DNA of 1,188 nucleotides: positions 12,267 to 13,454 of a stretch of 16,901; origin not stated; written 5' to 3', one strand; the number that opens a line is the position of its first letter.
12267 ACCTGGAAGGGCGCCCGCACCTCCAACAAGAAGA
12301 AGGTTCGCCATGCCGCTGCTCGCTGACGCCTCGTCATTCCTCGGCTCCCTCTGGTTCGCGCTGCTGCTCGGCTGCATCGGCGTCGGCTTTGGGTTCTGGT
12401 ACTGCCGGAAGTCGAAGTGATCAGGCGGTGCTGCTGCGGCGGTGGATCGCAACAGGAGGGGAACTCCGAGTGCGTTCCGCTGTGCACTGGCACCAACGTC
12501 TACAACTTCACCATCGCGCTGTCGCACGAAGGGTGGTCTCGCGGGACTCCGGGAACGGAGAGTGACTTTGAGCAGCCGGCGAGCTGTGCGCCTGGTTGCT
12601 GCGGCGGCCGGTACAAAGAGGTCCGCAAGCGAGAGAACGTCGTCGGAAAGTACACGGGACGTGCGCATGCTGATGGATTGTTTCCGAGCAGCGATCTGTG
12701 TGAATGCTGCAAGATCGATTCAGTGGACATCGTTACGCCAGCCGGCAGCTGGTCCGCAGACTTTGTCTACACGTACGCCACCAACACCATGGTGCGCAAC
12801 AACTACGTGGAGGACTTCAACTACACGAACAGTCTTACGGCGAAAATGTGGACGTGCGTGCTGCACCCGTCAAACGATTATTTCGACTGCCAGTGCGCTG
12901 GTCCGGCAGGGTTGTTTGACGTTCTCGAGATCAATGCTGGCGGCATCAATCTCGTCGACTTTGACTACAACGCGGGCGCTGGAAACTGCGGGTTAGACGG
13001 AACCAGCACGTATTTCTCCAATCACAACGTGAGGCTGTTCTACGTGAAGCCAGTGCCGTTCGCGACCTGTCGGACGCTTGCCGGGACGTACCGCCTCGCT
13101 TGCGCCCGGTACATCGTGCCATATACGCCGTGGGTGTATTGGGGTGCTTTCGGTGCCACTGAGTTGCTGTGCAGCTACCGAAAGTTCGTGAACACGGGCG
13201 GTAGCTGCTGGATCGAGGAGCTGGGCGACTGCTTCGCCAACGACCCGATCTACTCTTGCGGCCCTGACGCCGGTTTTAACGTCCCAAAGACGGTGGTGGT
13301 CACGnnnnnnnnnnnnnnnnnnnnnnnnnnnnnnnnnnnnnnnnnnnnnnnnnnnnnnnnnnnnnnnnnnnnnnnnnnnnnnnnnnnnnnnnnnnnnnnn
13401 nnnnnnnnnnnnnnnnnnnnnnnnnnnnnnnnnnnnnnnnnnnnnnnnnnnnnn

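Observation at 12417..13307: Orphan 296-aa protein with 21 cysteines, coupled to the membrane-peptide cassette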

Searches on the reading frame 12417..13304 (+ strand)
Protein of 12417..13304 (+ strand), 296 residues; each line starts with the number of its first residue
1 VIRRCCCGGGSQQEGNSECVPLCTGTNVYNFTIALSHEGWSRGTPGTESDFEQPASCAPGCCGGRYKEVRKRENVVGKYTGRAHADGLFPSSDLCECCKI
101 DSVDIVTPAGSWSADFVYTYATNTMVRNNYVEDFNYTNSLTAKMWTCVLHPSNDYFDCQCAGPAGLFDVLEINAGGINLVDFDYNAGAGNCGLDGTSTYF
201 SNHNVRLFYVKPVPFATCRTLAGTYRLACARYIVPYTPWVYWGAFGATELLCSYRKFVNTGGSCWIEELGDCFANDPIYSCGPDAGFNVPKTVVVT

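Call 5: search_protein_families(library=pfam, proteins=[window:12417-13304:+], max_evalue=0.1)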
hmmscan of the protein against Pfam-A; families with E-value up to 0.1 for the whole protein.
window:12417-13304:+ (296 aa): 0 families

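Call 6: search_protein_families(library=phrogs, proteins=[window:12417-13304:+], max_evalue=0.1)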
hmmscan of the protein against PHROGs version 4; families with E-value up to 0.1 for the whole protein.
window:12417-13304:+ (296 aa): 1 family
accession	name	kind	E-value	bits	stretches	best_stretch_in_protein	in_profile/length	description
phrog_24863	-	unknown function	0.041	15.2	1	114-218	2-101/126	-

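Call 8: search_dna_similar(query=window:12417-13304:+, collection=phages, mode=protein, max_evalue=0.01, max_rows=30)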
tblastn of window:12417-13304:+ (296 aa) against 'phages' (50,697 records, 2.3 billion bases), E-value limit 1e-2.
No match.

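Call 9: find_homologous_proteins(query=window:12417-13304:+, max_evalue=0.01)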
Query window:12417-13304:+ (296 aa): 7 proteins with E <= 0.01 among 511 candidates.
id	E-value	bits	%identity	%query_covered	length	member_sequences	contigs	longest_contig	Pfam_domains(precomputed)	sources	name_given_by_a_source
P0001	3.0e-206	702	99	100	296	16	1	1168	-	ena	-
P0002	2.9e-153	528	78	93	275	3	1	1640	-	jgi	-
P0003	3.9e-136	472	69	100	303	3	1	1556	-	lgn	-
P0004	2.2e-133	463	67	100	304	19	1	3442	-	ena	-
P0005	5.1e-133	462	67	100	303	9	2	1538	-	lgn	-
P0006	1.3e-116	408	64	94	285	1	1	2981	-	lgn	-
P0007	4.5e-114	399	61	100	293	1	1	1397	-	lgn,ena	-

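Call 13: find_related_loci(query=A1, collection=viral_contigs, flank=10000)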
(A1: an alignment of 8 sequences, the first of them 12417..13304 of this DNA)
Query A1 (296 aa) in viral_contigs; peptide patterns used: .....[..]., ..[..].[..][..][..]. (x = any residue, [..] = any of these).
33 stretches matched a pattern; 2 encode a relative of the query (tblastn E <= 1e-3); 2 distinct loci.
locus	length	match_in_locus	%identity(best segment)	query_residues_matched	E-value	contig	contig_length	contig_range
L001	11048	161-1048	97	1-296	0e+0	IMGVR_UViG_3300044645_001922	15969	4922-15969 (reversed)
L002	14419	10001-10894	68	3-293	6e-137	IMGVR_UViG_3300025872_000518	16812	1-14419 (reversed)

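Call 18: search_protein_representatives(protein=window:12417-13304:+)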
Query: 296 residues. Proteins with E-value up to 0.001 (for the whole library): 6; up to 1e-10: 1; up to 1e-30: 1. The best 6 are listed.
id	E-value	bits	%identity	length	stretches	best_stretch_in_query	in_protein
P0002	9.4e-154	528.1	78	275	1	22-296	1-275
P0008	2.5e-10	56.8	36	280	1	15-230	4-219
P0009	5.3e-10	55.7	36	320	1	1-237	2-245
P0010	6.1e-10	55.5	32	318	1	4-295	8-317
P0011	3.1e-09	53.2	31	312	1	4-250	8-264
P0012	6.6e-08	48.8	38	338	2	159-245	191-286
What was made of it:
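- Checked: There are 7 close relatives (61-99% identity) and 5 distant ones (31-38%), all metagenomic (calls 9, 18).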

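Call 21: find_homologous_proteins(query=A2, max_evalue=0.001)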
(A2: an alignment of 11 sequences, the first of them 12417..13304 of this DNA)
Query A2 (11 sequences) (296 aa, profile of the alignment): 8 proteins with E <= 0.001 among 7073 candidates.
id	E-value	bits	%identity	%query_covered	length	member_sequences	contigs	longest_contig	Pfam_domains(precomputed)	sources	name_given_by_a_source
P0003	1.2e-131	457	69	100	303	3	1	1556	-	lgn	-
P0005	7.7e-130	451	67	100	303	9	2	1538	-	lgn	-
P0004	2.3e-128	446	67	100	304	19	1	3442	-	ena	-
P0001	5.5e-125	435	99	100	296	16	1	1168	-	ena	-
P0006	6.0e-117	409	64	94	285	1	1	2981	-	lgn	-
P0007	6.4e-117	409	61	100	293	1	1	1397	-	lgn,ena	-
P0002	2.6e-109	384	78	93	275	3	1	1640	-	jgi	-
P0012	5.6e-92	327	28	80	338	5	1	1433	-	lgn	-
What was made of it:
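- Tried and rejected: Profile search of 5.8 billion proteins: nothing beyond the first hits (call 21).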

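Call 23: find_related_loci(query=A2, collection=genome_contigs, flank=10000)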
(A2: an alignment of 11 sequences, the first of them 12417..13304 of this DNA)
Query A2 (296 aa) in genome_contigs; peptide patterns used: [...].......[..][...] (x = any residue, [..] = any of these).
14 stretches matched a pattern, but none encodes a relative of the query by tblastn (E <= 1e-3).
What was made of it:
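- Tried and rejected: genome_contigs scan with the Cys-rich profile: none, so no prophage copies (call 23).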

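Call 24: find_related_loci(query=A2, collection=metagenome_contigs, flank=10000)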
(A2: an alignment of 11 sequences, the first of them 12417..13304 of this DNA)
Query A2 (296 aa) in metagenome_contigs; peptide patterns used: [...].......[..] (x = any residue, [..] = any of these).
116 stretches matched a pattern; 8 encode a relative of the query (tblastn E <= 1e-3); 8 distinct loci.
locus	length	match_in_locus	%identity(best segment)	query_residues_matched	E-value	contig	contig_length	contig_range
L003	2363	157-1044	86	1-296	0e+0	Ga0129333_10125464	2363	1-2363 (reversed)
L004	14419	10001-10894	68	3-293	2e-136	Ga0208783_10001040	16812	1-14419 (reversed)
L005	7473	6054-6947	67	3-293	8e-135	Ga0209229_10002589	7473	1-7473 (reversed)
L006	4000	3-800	65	33-291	2e-115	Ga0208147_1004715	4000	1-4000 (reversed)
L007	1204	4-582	87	104-296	3e-122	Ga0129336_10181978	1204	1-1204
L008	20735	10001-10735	32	5-235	2e-26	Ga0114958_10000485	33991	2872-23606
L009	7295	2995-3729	32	5-235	8e-24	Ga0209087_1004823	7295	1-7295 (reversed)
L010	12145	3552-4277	30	5-235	6e-18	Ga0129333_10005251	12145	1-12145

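Call 25: find_encoding_contigs(protein=P0010, flank=10000, max_places=4)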
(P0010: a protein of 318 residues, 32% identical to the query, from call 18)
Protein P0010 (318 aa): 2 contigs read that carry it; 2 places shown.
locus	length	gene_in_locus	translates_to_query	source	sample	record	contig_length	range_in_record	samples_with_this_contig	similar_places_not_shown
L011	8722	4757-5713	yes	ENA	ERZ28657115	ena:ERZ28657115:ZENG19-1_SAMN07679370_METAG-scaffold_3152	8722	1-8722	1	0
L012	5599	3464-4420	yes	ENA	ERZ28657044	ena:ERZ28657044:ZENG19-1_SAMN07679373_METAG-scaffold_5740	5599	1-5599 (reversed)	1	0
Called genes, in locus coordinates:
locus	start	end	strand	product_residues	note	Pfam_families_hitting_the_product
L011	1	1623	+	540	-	?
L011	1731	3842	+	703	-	-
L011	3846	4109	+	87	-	-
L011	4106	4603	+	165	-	-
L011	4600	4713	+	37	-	-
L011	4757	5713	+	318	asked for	-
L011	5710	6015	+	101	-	-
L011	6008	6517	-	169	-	PF05565:Sipho_Gp157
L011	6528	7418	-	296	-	-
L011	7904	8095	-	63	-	-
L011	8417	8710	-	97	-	PF02796:HTH_7 (faint), PF19889:DUF6362 (faint), PF13384:HTH_23 (faint), PF13542:HTH_Tnp_ISL3 (faint), PF13518:HTH_28 (faint), PF13936:HTH_38 (faint), PF12802:MarR_2 (faint), PF00356:LacI, +8 more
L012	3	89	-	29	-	?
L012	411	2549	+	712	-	-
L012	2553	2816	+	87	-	-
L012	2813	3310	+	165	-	-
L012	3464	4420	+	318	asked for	-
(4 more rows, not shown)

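Call 29: predict_structure(alignment_id=A2)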
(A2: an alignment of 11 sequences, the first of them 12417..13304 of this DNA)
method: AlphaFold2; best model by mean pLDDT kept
length: 296 residues; sequences in the alignment: 11
mean_pLDDT: 78.6   pTM: 0.77
mean pLDDT of the five models: 78.6, 73.7, 70.0, 63.2, 60.7
residues with pLDDT >= 90: 122; 70-90: 79; 50-70: 77; < 50: 18
segments of 3 or more residues with pLDDT < 50: 1-11, 57-59, 260-262
pLDDT, mean of each block of 10 residues (from residue 1): 34 75 90 96 76 54 61 80 68 60 89 97 95 95 93 72 86 95 71 79 94 91 93 87 61 53 56 76 92 96
secondary structure, 60 per line:
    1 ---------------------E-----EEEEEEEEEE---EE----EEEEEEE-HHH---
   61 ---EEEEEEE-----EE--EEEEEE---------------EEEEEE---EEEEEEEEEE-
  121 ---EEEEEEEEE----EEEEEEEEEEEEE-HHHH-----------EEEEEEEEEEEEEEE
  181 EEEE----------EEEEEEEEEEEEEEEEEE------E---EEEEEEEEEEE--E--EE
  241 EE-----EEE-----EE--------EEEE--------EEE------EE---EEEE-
elements in order: E28-37 E47-53 E64-70 E80-85 E101-106 E110-119 E124-132 E137-149 H151-154 E166-184 E195-212 E223-233 E239-242 E248-250 E266-269 E278-280 E292-295
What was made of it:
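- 12417..13307 (+): CCC-tagged cysteine-rich variable protein (296 aa, 21 Cys), body family 'fam1'. All-beta AF2 model, pLDDT 78.6, pTM 0.77: call 29.
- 12417..12437 (+): Constant N-terminal tag, M-I-R-R-C-C-C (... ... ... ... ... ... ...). The AF2 model is disordered here: residues 1-11 have pLDDT below 50 (call 29).
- Checked: The AlphaFold2 model is all-beta (call 29).
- The AF2 model is a compact monomeric beta protein, not a fibre (call 29).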

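Call 32: fold_search(model_id=the predicted structure, library=pdb)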
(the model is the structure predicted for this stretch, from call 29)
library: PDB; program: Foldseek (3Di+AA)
matches with E <= 10: 147; with E <= 0.001: 0
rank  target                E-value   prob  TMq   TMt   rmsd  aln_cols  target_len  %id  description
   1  6pee_A                3.3e-01  0.02  0.09  0.08  20.0       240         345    5  InvG secretin domain beta-barrel from Salmonella SPI-1 injectisome NC-base (released 2019-10-23)
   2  6q14_A                3.3e-01  0.02  0.09  0.07  20.0       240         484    5  Structure of the Salmonella SPI-1 injectisome NC-base (released 2019-10-23)
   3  6q14_B                3.3e-01  0.02  0.09  0.07  20.0       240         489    5  Structure of the Salmonella SPI-1 injectisome NC-base (released 2019-10-23)
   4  4xm4_A                4.8e-01  0.11  0.14  0.22  15.4       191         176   10  Structure of Chaetomium Mex67:Mtr2 subunits (released 2015-07-15)
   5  7t87_B                4.8e-01  0.03  0.12  0.12  26.0       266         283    8  CRYSTAL STRUCTURE OF LEUKOCIDIN AB/CENTYRIN S17/FAB 214F COMPLEX (released 2023-01-11)
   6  5k59_D                5.3e-01  0.03  0.12  0.13  26.6       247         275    6  Crystal structure of LukGH from Staphylococcus aureus in complex with a neutralising antibody (released 2016-08-10)
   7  2x4m_A                5.5e-01  0.02  0.12  0.12  23.9       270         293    8  Yersinia Pestis Plasminogen Activator Pla (released 2010-07-28)
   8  5k59_C                6.1e-01  0.03  0.12  0.13  26.6       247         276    6  Crystal structure of LukGH from Staphylococcus aureus in complex with a neutralising antibody (released 2016-08-10)
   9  5lqi_B                6.5e-01  0.01  0.07  0.04  29.9       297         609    9  W288A mutant of GlxA from Streptomyces lividans: apo form (released 2017-08-30)
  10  9nh2_A                9.2e-01  0.05  0.16  0.20  21.5       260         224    8  In situ cryo-EM structure of porin III of the Legionella Dot/Icm T4SS machine (released 2025-09-17)
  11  5v2s_A                9.2e-01  0.02  0.11  0.06  27.4       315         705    9  Crystal structure of glycoprotein B from Herpes Simplex Virus type I (released 2018-05-16)
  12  4uv2_A                1.5e+00  0.02  0.09  0.10  11.9        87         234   10  Structure of the curli transport lipoprotein CsgG in a non-lipidated, pre-pore conformation (released 2014-09-24)
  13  7dco_3                1.9e+00  0.01  0.10  0.04  24.0       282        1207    7  Cryo-EM structure of the activated spliceosome (Bact complex) at an atomic resolution of 2.5 angstrom (released 2021-03-17)
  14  4kty_A                2.0e+00  0.02  0.12  0.06  32.5       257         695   10  Fibrin-stabilizing factor with a bound ligand (released 2013-12-04)
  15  5mho_A                2.0e+00  0.01  0.09  0.05  32.0       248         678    8  FXIIIa in complex with the inhibitor ZED2369 (released 2017-12-20)
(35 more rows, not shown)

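Call 33: fold_search(model_id=the predicted structure, library=viral)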
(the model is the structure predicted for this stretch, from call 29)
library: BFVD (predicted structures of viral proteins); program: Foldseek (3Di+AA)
matches with E <= 10: 182; with E <= 0.001: 0
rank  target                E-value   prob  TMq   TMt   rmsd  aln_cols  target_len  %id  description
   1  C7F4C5                1.9e-01  0.06  0.17  0.07  23.3       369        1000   10  (no name in the UniProt tables at hand)
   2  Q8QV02                3.2e-01  0.03  0.11  0.04  23.9       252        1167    8  Putative structural protein VP3 [Fiji disease virus (isolate Sugarcane)]
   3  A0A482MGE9            5.4e-01  0.06  0.09  0.11  21.7       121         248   11  Uncharacterized protein [Serratia phage Parlo]
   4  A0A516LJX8            5.7e-01  0.01  0.08  0.06  28.1       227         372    8  (no name in the UniProt tables at hand)
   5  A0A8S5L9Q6            6.3e-01  0.08  0.15  0.25  16.9       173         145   11  Uncharacterized protein [Myoviridae sp. ctPuP5]
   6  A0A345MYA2            6.3e-01  0.01  0.06  0.05  32.7       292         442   10  (no name in the UniProt tables at hand)
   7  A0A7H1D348            7.7e-01  0.02  0.10  0.03  23.4       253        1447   13  Putative RNA dependent RNA polymerase [Frankliniella occidentalis associated peribunyavirus-like virus 2]
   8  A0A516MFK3            8.1e-01  0.01  0.07  0.05  29.0       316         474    8  (no name in the UniProt tables at hand)
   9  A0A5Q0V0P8            8.5e-01  0.01  0.10  0.08  18.5       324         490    9  Glycoprotein [Flen virus]
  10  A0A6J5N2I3            9.0e-01  0.01  0.06  0.07  32.7       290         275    8  Uncharacterized protein [uncultured Caudovirales phage]
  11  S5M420                9.9e-01  0.01  0.09  0.09  22.1       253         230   10  Uncharacterized protein [Bacillus phage Basilisk]
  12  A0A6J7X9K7            1.0e+00  0.01  0.12  0.06  25.1       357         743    9  Glycine-rich domain-containing protein [uncultured Caudovirales phage]
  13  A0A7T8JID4            1.0e+00  0.01  0.09  0.03  28.7       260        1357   12  Putative glycoprotein [Soybean thrips bunya-like virus 4]
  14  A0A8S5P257            1.1e+00  0.06  0.12  0.20   7.7        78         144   13  Uncharacterized protein [Myoviridae sp. ctLnO19]
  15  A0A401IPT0            1.1e+00  0.01  0.08  0.08  29.1       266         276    9  Wsv390-like protein, paralog 3 [Sesarmops intermedium nimavirus]
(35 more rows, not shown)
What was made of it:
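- On Endolysin / peptidoglycan hydrolase: Foldseek of the pLDDT-78.6 model found nothing at E of 0.1 or better in PDB or BFVD (calls 29, 32, 33).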

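Call 35: search_solved_structures(query=A2, max_evalue=10, show_alignments=2)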
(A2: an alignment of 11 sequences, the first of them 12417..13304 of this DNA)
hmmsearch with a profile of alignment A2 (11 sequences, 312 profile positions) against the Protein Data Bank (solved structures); distinct sequences matched with E-value up to 10: 0.
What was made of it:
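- On Endolysin / peptidoglycan hydrolase: The PDB profile search gave 0 hits at E up to 10 (call 35).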

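Call 36: search_protein_families(library=pfam, alignment_id=A2, max_evalue=1)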
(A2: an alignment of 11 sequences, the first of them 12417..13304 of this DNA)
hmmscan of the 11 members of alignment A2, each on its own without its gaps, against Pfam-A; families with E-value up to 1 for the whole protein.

A. member 1, window:12417-13304:+ (296 aa): 0 families

B. families by the number of members that match (of 11 scanned): 0 families
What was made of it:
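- Tried and rejected: Pfam on all 11 family members and a PDB profile search: none (calls 35, 36).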

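Call 62: search_protein_families(library=pfam, proteins=[L008:515-1198:+, L008:2658-3461:+, L008:3464-5293:+, L008:5293-7071:+, L008:7425-9062:+, L008:9332-9817:+, L008:15000-15929:+, L008:16372-17304:+, L008:11189-12175:-, L008:13546-14235:+], max_evalue=0.01)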
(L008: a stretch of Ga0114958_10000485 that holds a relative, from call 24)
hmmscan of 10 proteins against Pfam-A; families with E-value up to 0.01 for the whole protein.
L008:515-1198:+ (228 aa): 0 families

L008:2658-3461:+ (268 aa): 0 families

L008:3464-5293:+ (610 aa): 0 families

L008:5293-7071:+ (593 aa): 0 families

L008:7425-9062:+ (546 aa): 1 family
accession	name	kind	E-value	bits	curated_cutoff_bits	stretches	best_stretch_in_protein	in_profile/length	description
PF21722.4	Gly_rich_2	-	0.00051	20.6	24.3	1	300-542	3-223/226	Glycine-rich domain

L008:9332-9817:+ (162 aa): 0 families

L008:15000-15929:+ (310 aa): 0 families

L008:16372-17304:+ (311 aa): 2 families
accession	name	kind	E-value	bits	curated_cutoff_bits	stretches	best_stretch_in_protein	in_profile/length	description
PF14279.12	HNH_5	-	1.7e-09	37.9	27.5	1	146-191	1-46/56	HNH endonuclease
PF01844.29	HNH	-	2.6e-09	37.5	21.4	1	146-191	1-47/47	HNH endonuclease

L008:11189-12175:- (328 aa): 0 families

L008:13546-14235:+ (230 aa): 0 families

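Call 68: search_protein_families(library=phrogs, proteins=[L008:9069-9329:+, L008:9332-9817:+, L008:5293-7071:+, L008:3464-5293:+], max_evalue=0.01)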
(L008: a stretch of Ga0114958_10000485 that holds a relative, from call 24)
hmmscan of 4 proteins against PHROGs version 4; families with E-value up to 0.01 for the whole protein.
L008:9069-9329:+ (87 aa): 4 families
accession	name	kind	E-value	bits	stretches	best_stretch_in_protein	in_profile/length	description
phrog_1009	-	unknown function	0.0011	20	1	12-87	8-84/103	-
phrog_1026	-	lysis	0.0015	19.7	1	10-64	6-59/85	Rz-like spanin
phrog_1863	-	unknown function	0.0021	18.9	1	22-87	11-87/97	-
phrog_27378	-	unknown function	0.0075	17.2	1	25-86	20-81/87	-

L008:9332-9817:+ (162 aa): 0 families

L008:5293-7071:+ (593 aa): 0 families

L008:3464-5293:+ (610 aa): 0 families
